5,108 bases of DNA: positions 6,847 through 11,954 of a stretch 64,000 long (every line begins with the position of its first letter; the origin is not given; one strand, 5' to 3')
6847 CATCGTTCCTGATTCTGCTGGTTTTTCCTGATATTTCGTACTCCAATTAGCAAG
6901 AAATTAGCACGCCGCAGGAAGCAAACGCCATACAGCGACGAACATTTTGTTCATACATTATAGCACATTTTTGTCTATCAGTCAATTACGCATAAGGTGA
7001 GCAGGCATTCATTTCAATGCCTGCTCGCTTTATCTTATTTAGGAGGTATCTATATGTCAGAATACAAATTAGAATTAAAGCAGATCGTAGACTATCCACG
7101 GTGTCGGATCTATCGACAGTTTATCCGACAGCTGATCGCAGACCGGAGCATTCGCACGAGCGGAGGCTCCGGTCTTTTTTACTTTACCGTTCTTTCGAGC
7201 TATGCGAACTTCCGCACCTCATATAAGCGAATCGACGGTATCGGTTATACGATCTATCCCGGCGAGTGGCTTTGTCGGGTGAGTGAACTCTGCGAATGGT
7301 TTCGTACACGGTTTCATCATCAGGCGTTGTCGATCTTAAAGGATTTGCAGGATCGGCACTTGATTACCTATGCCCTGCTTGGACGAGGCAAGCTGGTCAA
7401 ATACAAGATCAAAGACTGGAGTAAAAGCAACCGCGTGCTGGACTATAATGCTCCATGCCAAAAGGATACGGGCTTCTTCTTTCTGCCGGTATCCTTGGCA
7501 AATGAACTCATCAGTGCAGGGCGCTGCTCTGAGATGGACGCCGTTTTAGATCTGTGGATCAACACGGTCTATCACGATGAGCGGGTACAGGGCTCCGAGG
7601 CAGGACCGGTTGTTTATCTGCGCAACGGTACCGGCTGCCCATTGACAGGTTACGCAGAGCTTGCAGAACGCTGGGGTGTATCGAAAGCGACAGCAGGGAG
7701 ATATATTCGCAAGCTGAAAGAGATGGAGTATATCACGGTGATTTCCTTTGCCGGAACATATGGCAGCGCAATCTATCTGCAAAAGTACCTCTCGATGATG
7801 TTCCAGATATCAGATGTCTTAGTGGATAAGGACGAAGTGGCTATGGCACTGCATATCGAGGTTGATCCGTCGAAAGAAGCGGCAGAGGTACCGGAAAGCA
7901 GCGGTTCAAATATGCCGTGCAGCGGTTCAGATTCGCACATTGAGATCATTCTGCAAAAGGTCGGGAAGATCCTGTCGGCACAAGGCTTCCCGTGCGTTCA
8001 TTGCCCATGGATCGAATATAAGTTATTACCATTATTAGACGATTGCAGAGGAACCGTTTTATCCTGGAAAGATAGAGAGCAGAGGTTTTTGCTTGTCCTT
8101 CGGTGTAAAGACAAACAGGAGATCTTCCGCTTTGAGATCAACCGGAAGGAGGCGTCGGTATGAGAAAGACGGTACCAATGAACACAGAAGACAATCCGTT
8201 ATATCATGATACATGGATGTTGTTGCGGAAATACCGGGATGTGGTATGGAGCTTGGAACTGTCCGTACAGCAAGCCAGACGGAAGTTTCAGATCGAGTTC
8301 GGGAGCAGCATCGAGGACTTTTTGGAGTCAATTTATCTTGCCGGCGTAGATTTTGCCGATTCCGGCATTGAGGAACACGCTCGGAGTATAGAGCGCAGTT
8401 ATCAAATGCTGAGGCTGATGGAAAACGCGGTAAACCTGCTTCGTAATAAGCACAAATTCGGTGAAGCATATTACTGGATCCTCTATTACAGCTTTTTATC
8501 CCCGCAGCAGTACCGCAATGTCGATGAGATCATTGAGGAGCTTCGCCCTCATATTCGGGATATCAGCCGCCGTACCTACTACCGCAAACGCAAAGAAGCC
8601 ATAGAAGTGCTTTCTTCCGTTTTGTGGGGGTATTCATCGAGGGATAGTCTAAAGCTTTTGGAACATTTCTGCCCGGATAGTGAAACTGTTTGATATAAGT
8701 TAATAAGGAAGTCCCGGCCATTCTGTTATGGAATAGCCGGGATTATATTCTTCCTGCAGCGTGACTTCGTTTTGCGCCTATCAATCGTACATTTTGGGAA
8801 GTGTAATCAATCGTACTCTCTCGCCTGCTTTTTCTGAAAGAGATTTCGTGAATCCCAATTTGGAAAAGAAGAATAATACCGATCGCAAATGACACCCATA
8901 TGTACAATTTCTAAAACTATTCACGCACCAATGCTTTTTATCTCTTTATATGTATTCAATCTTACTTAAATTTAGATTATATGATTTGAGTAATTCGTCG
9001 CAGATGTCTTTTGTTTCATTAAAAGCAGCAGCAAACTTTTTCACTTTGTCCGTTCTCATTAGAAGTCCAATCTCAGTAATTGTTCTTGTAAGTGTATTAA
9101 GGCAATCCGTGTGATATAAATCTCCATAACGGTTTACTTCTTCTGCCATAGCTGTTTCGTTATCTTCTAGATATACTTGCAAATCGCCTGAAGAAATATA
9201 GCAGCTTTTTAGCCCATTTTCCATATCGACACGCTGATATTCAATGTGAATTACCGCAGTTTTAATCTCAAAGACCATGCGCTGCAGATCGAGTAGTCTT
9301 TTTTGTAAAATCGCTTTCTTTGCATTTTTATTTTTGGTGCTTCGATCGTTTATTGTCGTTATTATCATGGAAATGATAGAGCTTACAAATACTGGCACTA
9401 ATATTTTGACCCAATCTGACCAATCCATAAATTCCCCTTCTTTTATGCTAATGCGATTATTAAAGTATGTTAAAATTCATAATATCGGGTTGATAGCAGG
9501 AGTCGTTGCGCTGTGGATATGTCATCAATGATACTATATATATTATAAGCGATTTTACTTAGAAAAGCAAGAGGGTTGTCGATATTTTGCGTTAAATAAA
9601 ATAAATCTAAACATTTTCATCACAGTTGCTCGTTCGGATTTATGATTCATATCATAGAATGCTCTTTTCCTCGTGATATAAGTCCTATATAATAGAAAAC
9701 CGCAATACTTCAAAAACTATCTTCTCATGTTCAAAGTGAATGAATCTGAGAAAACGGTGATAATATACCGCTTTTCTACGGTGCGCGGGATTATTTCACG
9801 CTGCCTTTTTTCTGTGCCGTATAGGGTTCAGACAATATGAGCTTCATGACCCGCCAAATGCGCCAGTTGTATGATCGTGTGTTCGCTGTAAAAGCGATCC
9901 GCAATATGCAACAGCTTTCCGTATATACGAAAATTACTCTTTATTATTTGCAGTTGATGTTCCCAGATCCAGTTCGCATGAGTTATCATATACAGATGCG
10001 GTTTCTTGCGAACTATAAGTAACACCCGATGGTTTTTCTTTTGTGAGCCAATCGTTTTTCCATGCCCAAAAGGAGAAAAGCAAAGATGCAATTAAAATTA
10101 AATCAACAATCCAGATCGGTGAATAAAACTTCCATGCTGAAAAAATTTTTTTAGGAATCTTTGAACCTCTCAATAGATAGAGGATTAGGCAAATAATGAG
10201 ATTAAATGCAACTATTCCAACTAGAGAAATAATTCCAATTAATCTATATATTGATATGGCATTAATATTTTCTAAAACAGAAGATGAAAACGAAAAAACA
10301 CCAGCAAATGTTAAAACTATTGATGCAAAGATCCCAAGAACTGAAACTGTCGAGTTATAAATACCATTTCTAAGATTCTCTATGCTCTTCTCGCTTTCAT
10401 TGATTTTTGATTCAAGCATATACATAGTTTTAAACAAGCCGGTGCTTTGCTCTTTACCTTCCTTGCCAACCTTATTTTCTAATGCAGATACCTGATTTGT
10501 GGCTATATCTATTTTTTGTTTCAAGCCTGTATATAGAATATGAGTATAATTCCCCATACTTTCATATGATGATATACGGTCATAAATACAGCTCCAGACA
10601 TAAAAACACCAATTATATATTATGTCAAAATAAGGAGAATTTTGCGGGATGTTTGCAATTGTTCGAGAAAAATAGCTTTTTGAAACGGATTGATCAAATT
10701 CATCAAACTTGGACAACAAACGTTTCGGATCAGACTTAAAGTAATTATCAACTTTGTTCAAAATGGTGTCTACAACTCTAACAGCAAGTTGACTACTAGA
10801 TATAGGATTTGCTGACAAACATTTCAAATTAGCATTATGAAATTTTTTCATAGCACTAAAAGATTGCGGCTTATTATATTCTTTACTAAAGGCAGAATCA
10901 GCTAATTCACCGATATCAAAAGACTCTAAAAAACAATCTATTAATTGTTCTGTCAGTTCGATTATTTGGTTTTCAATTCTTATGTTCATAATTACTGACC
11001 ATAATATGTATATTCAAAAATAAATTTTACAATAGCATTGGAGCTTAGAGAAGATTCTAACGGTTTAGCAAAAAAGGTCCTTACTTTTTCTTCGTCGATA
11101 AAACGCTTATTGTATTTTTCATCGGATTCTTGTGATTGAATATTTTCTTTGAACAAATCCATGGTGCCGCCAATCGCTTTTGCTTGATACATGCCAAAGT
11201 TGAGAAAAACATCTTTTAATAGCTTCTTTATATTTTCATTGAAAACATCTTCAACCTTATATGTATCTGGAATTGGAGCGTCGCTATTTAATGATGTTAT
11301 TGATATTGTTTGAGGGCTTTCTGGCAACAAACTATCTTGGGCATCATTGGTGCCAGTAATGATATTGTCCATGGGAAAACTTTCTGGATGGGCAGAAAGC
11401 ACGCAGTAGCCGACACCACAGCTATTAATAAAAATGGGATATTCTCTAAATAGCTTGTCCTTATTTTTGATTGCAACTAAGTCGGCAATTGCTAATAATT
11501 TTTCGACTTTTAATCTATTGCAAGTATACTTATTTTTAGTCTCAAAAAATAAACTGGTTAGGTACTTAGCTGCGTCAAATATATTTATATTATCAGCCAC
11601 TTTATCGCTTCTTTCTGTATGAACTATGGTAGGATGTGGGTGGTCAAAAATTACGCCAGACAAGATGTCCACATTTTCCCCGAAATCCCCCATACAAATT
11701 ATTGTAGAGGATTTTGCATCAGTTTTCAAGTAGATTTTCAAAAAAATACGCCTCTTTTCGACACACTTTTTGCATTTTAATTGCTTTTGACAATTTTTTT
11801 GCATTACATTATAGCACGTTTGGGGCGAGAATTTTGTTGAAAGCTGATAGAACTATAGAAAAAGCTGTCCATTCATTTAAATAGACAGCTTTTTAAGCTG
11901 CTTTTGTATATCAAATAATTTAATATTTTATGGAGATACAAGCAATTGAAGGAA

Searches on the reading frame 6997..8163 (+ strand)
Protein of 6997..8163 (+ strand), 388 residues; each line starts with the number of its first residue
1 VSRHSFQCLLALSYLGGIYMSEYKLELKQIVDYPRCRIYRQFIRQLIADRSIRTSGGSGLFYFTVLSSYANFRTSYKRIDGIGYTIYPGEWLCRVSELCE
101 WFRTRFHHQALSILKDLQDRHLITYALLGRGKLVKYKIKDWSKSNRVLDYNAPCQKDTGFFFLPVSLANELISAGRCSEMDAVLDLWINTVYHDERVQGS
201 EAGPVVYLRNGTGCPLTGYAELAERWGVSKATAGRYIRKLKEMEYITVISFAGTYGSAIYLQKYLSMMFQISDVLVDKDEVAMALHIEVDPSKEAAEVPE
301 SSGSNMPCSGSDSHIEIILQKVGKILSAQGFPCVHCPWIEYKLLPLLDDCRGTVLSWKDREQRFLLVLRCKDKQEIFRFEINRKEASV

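Call 45: search_protein_families(library=ncbifam, proteins=[window:6997-8163:+], max_evalue=0.001)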
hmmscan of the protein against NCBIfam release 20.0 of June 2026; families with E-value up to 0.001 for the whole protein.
window:6997-8163:+ (388 aa): 0 families

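Call 56: search_protein_families(library=pfam, proteins=[window:6997-8163:+], max_evalue=0.001)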
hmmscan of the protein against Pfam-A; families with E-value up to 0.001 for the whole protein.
window:6997-8163:+ (388 aa): 2 families
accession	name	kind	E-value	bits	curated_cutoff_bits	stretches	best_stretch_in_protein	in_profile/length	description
PF13412.12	HTH_24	-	0.00019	21.4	21.9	1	219-247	20-48/48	Winged helix-turn-helix DNA-binding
PF12802.13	MarR_2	-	0.0007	20.2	27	0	220-248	24-52/61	MarR family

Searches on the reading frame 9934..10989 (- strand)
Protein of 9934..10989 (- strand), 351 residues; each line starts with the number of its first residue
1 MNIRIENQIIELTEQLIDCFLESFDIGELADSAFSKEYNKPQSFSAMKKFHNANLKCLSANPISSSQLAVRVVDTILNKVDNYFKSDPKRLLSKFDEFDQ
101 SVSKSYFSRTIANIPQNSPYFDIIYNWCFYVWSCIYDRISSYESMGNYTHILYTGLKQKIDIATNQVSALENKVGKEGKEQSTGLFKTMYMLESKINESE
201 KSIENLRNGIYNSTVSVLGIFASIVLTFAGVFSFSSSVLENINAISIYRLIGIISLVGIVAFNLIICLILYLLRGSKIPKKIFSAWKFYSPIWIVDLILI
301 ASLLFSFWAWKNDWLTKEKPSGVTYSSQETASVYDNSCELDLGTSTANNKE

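Call 5: search_protein_families(library=ncbifam, proteins=[window:9934-10989:-], max_evalue=1)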
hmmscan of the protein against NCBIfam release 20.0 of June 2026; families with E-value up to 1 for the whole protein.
window:9934-10989:- (351 aa): 1 family
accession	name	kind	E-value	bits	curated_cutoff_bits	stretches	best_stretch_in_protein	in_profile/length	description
TIGR00972.1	3a0107s01c2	equivalog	0.12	11.7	343.2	1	159-244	21-104/248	phosphate ABC transporter ATP-binding protein PstB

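Call 46: search_protein_families(library=pfam, proteins=[window:9934-10989:-], max_evalue=5)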
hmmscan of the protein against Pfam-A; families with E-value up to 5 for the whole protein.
window:9934-10989:- (351 aa): 7 families
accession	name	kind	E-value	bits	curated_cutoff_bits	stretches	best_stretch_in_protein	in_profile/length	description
PF20666.3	ZW10_C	-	0.14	12.6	25.8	0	105-163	54-107/131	Centromere/kinetochore protein zw10, C-terminal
PF04123.18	DUF373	-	0.2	11.5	28.3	1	199-303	203-307/335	Domain of unknown function (DUF373)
PF06825.17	HSBP1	-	0.21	11.9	28.6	0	72-98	6-32/51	Heat shock factor binding protein 1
PF18895.5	T4SS_pilin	-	0.34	11.5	26.6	0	200-265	2-67/71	Type IV secretion system pilin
PF12329.13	TMF_DNA_bd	-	0.99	9.9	35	1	188-210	34-56/74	TATA element modulatory factor 1 DNA binding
PF02790.20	COX2_TM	-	1.4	9.6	22.8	1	235-307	12-86/88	Cytochrome C oxidase subunit II, transmembrane domain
PF00873.25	ACR_tran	-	1.4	6.9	28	1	211-267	883-936/1021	AcrB/AcrD/AcrF family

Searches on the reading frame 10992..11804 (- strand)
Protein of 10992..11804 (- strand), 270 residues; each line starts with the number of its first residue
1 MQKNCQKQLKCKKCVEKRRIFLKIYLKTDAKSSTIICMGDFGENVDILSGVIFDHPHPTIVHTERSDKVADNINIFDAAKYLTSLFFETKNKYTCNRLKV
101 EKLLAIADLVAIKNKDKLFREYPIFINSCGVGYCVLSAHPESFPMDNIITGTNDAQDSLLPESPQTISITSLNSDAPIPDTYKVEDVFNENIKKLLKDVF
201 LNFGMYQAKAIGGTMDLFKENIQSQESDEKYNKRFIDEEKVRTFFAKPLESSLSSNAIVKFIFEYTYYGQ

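Call 4: search_protein_families(library=pfam, proteins=[window:10992-11804:-], max_evalue=0.01)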
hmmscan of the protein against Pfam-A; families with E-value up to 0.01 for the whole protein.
window:10992-11804:- (270 aa): 0 families

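Call 45: search_protein_families(library=ncbifam, proteins=[window:10992-11804:-], max_evalue=0.001)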
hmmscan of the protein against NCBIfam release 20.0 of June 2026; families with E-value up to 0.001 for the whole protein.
window:10992-11804:- (270 aa): 0 families

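Call 46: search_protein_families(library=pfam, proteins=[window:10992-11804:-], max_evalue=5)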
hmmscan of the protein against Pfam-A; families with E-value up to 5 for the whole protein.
window:10992-11804:- (270 aa): 1 family
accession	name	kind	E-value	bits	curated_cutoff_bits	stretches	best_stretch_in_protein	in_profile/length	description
PF02416.21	TatA_B_E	-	0.19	11.4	21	1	208-233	26-51/53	mttA/Hcf106 family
